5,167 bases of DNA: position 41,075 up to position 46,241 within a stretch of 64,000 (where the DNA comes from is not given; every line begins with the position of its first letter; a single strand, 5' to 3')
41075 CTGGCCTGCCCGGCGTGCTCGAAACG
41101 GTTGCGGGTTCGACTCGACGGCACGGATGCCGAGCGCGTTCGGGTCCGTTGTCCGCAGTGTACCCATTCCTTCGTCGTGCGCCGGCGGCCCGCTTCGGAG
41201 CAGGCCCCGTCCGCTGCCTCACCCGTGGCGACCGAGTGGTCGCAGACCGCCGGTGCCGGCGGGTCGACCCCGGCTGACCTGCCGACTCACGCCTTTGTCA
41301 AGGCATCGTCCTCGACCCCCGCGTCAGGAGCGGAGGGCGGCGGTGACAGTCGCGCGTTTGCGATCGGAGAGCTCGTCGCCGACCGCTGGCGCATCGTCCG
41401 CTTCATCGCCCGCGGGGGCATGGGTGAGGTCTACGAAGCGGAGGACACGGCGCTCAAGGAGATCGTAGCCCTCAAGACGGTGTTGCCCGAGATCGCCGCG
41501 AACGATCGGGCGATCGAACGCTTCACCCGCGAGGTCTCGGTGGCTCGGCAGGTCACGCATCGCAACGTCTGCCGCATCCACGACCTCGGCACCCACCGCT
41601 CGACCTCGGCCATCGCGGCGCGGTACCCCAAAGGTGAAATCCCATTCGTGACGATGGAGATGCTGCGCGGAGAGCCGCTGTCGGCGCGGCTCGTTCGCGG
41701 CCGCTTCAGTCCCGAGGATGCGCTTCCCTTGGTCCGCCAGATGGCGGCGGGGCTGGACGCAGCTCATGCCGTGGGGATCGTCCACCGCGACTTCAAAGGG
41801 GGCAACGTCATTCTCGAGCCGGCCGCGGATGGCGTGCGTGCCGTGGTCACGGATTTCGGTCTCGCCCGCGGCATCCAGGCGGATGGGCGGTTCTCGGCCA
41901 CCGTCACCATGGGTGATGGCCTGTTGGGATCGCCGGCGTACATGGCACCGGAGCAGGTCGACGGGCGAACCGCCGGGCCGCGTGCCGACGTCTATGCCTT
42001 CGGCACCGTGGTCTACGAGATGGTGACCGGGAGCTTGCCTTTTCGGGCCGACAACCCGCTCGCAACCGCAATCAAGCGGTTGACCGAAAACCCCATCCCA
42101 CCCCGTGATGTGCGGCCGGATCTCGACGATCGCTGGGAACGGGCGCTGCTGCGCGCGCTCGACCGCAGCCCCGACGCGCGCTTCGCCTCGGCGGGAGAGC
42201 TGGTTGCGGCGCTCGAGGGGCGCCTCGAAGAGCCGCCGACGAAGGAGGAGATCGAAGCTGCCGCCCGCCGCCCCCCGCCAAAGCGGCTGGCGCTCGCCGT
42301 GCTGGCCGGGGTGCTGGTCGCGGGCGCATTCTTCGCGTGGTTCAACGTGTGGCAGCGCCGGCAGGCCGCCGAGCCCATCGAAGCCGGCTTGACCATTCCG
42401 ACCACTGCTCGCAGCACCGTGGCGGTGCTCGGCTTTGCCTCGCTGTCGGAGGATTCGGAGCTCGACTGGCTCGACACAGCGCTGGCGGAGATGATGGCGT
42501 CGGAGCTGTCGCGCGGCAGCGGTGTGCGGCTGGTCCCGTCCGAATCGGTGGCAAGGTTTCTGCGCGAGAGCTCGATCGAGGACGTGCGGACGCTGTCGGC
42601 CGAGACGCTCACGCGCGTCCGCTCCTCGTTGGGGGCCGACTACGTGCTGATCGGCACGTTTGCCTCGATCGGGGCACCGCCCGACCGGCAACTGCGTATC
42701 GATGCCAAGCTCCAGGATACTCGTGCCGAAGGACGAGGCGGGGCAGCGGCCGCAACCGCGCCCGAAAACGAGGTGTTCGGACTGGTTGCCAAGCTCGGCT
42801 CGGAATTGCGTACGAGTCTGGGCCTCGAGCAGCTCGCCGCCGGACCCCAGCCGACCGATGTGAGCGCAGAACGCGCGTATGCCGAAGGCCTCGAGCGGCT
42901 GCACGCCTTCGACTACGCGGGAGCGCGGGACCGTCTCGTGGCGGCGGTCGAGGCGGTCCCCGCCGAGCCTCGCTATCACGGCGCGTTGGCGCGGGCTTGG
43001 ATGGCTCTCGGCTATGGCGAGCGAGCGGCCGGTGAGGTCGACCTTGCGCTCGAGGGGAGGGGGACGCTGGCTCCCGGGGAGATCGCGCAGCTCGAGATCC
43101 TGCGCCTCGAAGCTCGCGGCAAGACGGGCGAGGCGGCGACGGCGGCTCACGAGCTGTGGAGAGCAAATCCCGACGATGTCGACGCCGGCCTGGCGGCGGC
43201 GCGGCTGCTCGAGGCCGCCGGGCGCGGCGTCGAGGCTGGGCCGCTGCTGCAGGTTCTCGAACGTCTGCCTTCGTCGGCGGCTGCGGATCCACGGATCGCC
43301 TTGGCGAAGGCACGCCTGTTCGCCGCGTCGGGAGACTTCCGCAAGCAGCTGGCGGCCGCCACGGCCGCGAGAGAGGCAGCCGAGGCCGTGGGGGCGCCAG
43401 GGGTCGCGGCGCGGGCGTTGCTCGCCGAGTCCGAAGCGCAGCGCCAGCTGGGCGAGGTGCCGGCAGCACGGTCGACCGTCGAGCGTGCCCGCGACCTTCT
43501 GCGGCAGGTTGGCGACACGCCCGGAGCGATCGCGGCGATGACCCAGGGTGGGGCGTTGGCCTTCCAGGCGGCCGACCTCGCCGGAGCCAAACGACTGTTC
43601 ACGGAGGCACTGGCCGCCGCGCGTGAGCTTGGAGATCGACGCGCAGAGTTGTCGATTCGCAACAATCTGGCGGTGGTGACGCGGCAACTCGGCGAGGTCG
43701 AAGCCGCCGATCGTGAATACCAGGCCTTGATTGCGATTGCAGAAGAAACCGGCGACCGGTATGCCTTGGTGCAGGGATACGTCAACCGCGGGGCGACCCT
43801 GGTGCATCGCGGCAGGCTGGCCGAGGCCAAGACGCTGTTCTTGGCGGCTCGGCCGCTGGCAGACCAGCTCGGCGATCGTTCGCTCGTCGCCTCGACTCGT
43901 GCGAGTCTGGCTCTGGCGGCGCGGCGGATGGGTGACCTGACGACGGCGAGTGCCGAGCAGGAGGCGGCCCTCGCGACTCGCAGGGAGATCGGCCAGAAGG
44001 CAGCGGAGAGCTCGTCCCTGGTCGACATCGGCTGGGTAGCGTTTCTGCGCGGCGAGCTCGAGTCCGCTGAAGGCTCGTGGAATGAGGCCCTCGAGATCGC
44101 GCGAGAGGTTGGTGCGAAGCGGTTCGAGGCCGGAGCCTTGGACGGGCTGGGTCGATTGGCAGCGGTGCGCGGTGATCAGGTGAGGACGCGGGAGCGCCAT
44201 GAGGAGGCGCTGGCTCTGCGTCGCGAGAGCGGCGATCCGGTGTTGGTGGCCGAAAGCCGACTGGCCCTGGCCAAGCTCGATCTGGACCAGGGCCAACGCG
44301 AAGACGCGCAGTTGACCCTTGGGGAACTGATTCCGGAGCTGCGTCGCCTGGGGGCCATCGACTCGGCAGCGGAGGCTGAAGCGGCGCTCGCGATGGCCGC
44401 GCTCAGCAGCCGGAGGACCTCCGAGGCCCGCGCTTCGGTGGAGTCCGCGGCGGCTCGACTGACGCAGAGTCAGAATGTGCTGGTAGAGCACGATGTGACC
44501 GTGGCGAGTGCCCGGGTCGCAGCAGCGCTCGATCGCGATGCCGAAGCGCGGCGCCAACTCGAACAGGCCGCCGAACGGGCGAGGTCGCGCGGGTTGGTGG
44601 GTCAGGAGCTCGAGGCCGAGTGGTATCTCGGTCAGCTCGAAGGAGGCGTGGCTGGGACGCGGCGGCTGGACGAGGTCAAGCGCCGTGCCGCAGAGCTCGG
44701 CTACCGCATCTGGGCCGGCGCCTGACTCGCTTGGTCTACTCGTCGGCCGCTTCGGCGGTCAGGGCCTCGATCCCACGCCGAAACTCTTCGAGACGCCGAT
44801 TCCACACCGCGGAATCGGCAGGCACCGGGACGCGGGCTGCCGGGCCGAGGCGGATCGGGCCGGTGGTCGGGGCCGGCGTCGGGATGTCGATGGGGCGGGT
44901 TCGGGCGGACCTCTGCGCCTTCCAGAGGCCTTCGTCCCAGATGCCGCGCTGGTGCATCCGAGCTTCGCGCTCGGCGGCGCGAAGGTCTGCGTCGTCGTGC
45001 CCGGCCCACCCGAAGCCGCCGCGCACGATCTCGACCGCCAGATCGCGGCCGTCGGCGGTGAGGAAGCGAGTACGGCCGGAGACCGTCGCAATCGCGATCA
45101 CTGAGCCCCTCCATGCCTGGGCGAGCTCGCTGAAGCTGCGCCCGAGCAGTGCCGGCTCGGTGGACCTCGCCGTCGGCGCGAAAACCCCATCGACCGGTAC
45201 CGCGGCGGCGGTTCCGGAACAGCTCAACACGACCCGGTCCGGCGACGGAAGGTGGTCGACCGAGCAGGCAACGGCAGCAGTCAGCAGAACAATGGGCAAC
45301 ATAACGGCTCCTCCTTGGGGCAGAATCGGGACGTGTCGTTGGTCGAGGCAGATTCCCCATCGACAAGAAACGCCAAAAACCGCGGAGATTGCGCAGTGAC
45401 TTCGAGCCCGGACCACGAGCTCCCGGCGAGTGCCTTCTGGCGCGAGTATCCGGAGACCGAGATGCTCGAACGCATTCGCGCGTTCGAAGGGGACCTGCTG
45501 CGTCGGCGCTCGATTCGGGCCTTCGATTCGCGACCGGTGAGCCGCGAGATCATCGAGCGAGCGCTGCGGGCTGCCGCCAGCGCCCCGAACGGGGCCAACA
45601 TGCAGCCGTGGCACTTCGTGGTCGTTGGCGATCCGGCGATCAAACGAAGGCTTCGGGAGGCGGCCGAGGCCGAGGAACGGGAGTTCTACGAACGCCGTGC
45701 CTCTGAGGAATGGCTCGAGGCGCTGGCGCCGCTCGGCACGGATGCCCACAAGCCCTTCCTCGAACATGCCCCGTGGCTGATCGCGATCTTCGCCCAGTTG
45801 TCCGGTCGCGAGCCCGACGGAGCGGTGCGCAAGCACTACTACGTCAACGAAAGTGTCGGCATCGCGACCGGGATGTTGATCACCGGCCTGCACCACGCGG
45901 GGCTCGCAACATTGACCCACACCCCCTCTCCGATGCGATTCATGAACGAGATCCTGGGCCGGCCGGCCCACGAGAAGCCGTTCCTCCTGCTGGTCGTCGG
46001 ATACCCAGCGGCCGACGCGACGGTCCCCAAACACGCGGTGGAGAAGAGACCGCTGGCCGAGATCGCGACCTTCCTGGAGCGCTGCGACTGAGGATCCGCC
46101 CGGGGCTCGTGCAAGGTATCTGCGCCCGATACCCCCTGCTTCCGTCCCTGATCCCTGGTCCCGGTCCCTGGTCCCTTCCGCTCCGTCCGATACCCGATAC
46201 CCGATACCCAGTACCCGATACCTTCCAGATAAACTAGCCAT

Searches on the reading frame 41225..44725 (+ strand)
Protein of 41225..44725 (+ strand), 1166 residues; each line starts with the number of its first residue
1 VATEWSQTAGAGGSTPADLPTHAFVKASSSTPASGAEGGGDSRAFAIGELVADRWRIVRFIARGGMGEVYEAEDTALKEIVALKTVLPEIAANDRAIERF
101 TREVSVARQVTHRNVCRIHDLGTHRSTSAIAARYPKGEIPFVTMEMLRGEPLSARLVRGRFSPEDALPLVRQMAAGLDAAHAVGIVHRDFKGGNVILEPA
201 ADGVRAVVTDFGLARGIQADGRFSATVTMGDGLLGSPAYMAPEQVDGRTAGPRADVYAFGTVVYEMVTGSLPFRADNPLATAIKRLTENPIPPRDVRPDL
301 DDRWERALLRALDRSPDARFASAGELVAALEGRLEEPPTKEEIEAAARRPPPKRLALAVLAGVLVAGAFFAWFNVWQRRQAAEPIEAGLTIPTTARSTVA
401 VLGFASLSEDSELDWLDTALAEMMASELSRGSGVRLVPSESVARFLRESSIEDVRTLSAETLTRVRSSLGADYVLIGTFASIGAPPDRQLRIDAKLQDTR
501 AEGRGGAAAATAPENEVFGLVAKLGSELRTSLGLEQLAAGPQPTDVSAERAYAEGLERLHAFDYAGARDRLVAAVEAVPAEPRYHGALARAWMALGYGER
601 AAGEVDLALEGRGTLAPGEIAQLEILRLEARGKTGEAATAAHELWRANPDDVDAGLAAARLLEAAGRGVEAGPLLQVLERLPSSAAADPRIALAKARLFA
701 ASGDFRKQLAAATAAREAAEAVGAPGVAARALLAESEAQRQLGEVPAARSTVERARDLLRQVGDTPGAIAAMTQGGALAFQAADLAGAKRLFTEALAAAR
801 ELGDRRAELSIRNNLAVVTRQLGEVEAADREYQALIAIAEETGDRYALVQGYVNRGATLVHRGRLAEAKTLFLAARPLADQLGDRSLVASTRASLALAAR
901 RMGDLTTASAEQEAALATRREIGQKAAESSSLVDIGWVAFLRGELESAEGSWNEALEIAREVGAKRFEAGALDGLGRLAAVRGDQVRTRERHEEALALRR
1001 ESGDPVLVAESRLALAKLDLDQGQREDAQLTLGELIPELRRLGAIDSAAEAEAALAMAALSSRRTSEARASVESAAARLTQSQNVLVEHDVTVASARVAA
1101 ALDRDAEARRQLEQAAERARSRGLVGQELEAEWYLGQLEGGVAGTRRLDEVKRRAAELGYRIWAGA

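Call 27: search_protein_families(library=pfam, proteins=[window:41225-44725:+], max_evalue=0.0001)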
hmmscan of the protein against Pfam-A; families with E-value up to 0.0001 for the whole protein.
window:41225-44725:+ (1166 aa): 5 families
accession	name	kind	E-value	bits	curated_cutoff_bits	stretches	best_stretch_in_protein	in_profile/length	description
PF00069.31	Pkinase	-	4.9e-35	121.6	31.7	1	58-287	4-211/263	Protein kinase domain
PF07714.23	PK_Tyr_Ser-Thr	-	1e-22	81.1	23.1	1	59-288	5-219/258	Protein tyrosine and serine/threonine kinase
PF13424.12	TPR_12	-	1e-15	58.1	30.1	3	889-961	3-77/77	Tetratricopeptide repeat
PF17874.7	TPR_MalT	-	2e-10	40.9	45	2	893-1121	5-233/336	MalT-like TPR region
PF14559.12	TPR_19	-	7.2e-05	23.5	25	1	630-698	3-68/68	Tetratricopeptide repeat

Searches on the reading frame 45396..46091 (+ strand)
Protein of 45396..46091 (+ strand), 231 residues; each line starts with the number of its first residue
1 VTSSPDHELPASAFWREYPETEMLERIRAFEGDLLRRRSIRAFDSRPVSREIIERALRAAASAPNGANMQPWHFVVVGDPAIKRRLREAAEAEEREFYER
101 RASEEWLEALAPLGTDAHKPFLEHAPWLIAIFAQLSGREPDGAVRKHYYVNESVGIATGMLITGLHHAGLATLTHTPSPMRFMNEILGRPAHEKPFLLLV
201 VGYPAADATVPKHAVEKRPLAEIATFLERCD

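Call 27: search_protein_families(library=pfam, proteins=[window:45396-46091:+], max_evalue=0.0001)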
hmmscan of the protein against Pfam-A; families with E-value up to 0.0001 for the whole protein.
window:45396-46091:+ (231 aa): 1 family
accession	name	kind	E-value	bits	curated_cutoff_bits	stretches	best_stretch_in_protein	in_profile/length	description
PF00881.29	Nitroreductase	-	3.4e-27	96.1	23.5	1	35-203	2-167/167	Nitroreductase family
